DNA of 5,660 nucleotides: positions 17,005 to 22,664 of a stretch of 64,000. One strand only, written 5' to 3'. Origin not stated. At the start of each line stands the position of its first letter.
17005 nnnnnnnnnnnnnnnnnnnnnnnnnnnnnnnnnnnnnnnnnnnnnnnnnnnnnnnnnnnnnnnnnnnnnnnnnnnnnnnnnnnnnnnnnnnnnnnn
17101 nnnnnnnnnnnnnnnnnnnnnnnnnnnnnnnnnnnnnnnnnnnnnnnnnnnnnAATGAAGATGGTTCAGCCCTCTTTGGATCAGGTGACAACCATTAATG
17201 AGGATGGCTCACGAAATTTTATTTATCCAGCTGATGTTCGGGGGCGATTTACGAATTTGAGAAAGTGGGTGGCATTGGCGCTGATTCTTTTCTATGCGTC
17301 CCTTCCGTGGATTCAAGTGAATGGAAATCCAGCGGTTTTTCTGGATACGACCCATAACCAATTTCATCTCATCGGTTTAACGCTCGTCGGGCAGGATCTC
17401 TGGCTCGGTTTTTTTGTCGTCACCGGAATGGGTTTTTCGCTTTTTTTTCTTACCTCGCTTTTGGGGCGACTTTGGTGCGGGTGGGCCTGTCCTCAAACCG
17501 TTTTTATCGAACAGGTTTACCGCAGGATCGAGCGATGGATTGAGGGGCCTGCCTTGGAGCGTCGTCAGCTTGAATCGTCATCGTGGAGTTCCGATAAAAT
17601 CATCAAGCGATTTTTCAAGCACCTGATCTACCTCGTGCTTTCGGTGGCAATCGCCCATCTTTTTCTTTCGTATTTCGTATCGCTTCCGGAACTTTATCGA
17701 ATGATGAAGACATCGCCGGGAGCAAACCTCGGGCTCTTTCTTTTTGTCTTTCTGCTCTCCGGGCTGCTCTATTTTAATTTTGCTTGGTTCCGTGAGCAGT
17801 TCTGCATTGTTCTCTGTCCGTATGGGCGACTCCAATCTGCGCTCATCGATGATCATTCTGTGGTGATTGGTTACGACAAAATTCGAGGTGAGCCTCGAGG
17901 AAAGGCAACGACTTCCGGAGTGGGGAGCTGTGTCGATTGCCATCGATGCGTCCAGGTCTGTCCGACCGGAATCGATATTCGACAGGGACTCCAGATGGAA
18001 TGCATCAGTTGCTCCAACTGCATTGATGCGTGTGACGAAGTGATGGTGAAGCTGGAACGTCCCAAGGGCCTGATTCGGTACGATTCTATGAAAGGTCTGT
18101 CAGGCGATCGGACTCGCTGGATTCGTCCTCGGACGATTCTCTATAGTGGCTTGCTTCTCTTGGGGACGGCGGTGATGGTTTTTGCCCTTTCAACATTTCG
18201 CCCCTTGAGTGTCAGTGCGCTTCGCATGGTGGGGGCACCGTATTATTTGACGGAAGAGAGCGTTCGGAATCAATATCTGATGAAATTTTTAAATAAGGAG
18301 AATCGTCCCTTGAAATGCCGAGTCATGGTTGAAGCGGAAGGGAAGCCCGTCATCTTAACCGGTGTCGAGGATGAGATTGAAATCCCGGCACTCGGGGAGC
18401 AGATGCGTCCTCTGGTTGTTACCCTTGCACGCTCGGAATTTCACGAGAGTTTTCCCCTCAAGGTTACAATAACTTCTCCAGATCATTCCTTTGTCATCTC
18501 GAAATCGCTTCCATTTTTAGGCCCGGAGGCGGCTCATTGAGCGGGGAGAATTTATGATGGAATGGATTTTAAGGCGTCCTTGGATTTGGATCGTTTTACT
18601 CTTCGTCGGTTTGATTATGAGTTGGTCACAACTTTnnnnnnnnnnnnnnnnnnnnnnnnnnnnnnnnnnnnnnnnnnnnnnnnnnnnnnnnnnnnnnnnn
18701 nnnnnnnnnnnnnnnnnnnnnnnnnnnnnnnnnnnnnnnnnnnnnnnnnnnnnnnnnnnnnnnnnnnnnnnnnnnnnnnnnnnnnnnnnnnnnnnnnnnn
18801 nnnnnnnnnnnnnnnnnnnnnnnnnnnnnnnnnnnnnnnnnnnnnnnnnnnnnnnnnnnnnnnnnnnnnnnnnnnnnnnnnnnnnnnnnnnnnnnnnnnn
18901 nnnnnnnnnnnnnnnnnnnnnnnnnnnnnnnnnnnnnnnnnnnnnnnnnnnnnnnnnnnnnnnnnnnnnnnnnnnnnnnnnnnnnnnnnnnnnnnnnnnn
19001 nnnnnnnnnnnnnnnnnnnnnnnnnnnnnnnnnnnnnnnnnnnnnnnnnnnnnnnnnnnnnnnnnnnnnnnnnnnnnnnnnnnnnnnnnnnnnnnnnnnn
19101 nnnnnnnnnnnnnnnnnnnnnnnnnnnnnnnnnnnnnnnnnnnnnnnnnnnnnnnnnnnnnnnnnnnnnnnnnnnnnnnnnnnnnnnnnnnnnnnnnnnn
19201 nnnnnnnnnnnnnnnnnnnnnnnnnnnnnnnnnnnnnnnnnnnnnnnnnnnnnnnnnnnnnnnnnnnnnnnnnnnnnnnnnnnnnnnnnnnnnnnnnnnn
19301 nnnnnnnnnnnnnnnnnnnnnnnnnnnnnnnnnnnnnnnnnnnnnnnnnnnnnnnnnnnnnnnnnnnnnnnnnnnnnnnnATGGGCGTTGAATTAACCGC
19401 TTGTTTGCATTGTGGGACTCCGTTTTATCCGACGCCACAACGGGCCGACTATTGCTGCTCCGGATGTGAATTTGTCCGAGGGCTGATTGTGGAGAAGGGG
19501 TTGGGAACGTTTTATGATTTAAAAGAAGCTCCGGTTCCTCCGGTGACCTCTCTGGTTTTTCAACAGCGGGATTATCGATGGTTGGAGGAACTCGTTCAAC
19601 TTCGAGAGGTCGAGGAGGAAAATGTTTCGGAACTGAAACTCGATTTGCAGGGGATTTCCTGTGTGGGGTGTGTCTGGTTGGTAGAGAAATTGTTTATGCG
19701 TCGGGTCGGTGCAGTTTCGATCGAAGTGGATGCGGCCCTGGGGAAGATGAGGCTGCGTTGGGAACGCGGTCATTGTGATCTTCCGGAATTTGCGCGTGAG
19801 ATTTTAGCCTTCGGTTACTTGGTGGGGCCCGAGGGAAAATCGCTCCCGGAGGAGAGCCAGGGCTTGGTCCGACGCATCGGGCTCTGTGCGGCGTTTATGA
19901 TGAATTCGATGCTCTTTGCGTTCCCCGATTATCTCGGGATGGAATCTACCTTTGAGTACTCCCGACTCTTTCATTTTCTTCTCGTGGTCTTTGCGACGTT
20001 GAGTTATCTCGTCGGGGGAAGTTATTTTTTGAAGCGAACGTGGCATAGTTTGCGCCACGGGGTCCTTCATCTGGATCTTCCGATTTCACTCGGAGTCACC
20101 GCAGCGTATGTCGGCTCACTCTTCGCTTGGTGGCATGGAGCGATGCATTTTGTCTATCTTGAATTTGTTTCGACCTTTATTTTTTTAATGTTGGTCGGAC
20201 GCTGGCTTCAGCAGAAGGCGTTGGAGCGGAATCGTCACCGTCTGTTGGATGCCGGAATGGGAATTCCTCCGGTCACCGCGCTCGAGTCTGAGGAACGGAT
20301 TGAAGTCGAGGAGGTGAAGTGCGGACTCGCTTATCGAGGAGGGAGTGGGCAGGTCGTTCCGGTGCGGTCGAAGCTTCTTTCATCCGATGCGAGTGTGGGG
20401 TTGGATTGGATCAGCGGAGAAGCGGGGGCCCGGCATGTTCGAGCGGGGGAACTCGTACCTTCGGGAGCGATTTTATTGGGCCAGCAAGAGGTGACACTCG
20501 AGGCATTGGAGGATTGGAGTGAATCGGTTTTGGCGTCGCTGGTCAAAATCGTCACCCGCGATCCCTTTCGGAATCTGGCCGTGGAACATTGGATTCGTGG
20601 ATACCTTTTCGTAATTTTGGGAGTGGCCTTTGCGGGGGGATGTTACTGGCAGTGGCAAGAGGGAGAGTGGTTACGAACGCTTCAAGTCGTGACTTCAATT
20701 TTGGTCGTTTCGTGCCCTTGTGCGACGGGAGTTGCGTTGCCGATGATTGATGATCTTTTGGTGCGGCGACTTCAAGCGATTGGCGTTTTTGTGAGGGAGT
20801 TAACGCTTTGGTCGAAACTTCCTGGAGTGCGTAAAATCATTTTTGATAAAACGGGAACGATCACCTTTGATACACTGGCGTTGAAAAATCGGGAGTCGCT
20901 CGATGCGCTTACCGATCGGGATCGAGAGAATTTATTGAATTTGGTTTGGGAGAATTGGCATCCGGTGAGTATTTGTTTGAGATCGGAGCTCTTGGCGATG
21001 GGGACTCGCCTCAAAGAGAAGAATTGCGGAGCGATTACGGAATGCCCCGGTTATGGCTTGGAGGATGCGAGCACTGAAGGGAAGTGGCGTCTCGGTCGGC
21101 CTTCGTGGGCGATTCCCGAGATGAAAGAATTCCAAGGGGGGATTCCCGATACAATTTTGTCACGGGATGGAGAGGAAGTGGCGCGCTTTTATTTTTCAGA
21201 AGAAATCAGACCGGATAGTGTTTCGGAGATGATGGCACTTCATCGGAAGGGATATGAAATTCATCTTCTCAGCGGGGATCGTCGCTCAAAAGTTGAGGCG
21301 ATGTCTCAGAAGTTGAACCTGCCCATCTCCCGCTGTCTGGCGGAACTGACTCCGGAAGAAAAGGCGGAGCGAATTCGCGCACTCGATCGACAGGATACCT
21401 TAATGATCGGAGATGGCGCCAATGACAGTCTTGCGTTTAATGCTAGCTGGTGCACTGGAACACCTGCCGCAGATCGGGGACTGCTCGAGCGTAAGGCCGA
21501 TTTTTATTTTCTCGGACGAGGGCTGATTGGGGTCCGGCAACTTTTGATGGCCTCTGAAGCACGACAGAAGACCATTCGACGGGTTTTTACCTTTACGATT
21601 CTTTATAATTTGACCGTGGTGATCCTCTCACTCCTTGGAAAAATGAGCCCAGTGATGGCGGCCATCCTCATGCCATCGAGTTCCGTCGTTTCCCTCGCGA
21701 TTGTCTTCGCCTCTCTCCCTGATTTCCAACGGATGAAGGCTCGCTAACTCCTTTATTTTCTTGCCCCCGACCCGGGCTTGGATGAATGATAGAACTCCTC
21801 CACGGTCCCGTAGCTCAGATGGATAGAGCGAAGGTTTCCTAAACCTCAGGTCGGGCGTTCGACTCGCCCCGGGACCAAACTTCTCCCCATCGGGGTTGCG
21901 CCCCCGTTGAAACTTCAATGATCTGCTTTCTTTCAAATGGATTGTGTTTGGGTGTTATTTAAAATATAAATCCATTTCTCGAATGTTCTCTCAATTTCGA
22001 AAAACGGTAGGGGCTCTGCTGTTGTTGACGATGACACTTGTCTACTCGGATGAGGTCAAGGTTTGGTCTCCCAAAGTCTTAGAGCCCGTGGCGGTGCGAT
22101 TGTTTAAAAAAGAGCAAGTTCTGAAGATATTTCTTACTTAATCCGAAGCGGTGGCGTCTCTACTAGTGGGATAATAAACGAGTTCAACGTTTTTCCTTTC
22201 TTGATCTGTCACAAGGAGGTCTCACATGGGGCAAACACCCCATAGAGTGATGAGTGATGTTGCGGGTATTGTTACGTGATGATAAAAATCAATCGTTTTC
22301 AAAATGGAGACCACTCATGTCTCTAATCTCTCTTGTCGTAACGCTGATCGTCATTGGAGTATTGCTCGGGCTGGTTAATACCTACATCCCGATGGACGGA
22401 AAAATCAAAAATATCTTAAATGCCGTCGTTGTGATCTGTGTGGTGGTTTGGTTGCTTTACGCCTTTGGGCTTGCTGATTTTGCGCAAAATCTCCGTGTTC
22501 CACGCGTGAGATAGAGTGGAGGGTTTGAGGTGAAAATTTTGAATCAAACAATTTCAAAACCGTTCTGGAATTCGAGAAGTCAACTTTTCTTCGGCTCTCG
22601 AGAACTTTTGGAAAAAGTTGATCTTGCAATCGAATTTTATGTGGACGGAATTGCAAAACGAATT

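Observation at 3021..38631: Orientation-locked motif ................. upstream of at least nine start codons: a candidate stress-regulon signal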

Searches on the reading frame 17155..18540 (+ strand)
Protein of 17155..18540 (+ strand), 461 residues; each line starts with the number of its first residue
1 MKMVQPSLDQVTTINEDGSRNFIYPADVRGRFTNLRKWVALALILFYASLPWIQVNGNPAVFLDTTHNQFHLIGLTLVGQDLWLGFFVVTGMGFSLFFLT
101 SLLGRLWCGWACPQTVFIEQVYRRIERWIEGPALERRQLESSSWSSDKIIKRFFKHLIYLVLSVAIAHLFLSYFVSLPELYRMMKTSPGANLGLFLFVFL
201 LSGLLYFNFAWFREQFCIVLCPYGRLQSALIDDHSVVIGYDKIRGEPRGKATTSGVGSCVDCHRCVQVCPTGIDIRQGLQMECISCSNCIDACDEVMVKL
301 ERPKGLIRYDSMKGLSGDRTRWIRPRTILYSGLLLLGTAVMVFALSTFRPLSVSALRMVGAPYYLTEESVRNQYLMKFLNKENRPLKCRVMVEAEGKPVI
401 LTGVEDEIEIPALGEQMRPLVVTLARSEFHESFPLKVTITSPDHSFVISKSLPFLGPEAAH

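Call 9: search_protein_families(library=pfam, proteins=[window:17155-18540:+], max_evalue=0.00001)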
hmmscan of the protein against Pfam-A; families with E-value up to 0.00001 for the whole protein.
window:17155-18540:+ (461 aa): 8 families
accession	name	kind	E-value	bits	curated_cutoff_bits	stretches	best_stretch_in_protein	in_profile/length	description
PF13746.11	Fer4_18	-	2.2e-37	128.2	27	1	212-311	1-113/114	4Fe-4S dicluster domain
PF11614.14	FixG_C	-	2.8e-12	47.3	25.6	1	341-457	1-119/119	IG-like fold at C-terminal of FixG, putative oxidoreductase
PF12801.12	Fer4_5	-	6.8e-09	36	22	1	85-128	2-44/48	4Fe-4S binding domain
PF12838.12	Fer4_7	-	6.8e-08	33.3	27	1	216-273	7-52/52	4Fe-4S dicluster domain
PF13183.11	Fer4_8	-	9.3e-08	32.9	27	0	216-273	10-68/68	4Fe-4S dicluster domain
PF13187.11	Fer4_9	-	4.8e-07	30.1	27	0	217-272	8-50/52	4Fe-4S dicluster domain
PF13237.11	Fer4_10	-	6.2e-07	29.7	25.5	0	217-270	15-53/53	4Fe-4S dicluster domain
PF13534.11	Fer4_17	-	1.5e-06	29.1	22.2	0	216-274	7-61/61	4Fe-4S dicluster domain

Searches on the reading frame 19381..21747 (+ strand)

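Call 9: search_protein_families(library=pfam, proteins=[window:19381-21747:+], max_evalue=0.00001)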
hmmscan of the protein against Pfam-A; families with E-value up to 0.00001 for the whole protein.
window:19381-21747:+ (788 aa): 3 families
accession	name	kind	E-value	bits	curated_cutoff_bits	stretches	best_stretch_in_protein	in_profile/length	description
PF00702.32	Hydrolase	-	6.5e-12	46.7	26.4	1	486-688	4-189/191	haloacid dehalogenase-like hydrolase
PF00122.25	E1-E2_ATPase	-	7.2e-12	45.6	28.1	1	303-462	14-176/181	E1-E2 ATPase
PF12156.14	ATPase-cat_bd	-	5.8e-07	30.6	27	1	7-58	1-60/86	Putative metal-binding domain of cation transport ATPase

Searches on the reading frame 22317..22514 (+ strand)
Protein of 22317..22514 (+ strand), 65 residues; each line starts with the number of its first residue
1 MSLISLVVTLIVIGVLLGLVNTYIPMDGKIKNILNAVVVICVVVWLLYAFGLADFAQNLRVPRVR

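Call 7: search_protein_families(library=pfam, proteins=[window:22317-22511:+], max_evalue=0.01)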
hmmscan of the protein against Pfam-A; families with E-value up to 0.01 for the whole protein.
seq(65 aa): 1 family
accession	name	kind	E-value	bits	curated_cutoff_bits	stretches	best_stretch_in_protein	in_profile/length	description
PF25392.1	MS_channel_TM1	-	0.0099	16.3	27.1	1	20-56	44-77/79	Mechanosensitive ion channel, transmembrane helix 1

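Call 52: search_protein_families(library=ncbifam, proteins=[window:22317-22514:+], max_evalue=0.001)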
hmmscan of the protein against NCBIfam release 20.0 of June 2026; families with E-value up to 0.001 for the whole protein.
window:22317-22514:+ (65 aa): 1 family
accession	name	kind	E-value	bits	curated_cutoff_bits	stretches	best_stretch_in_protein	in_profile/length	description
NF041949.1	THIVI_2564_fam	equivalog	2.5e-20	72.3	33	1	3-52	1-50/51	Thivi_2564 family membrane protein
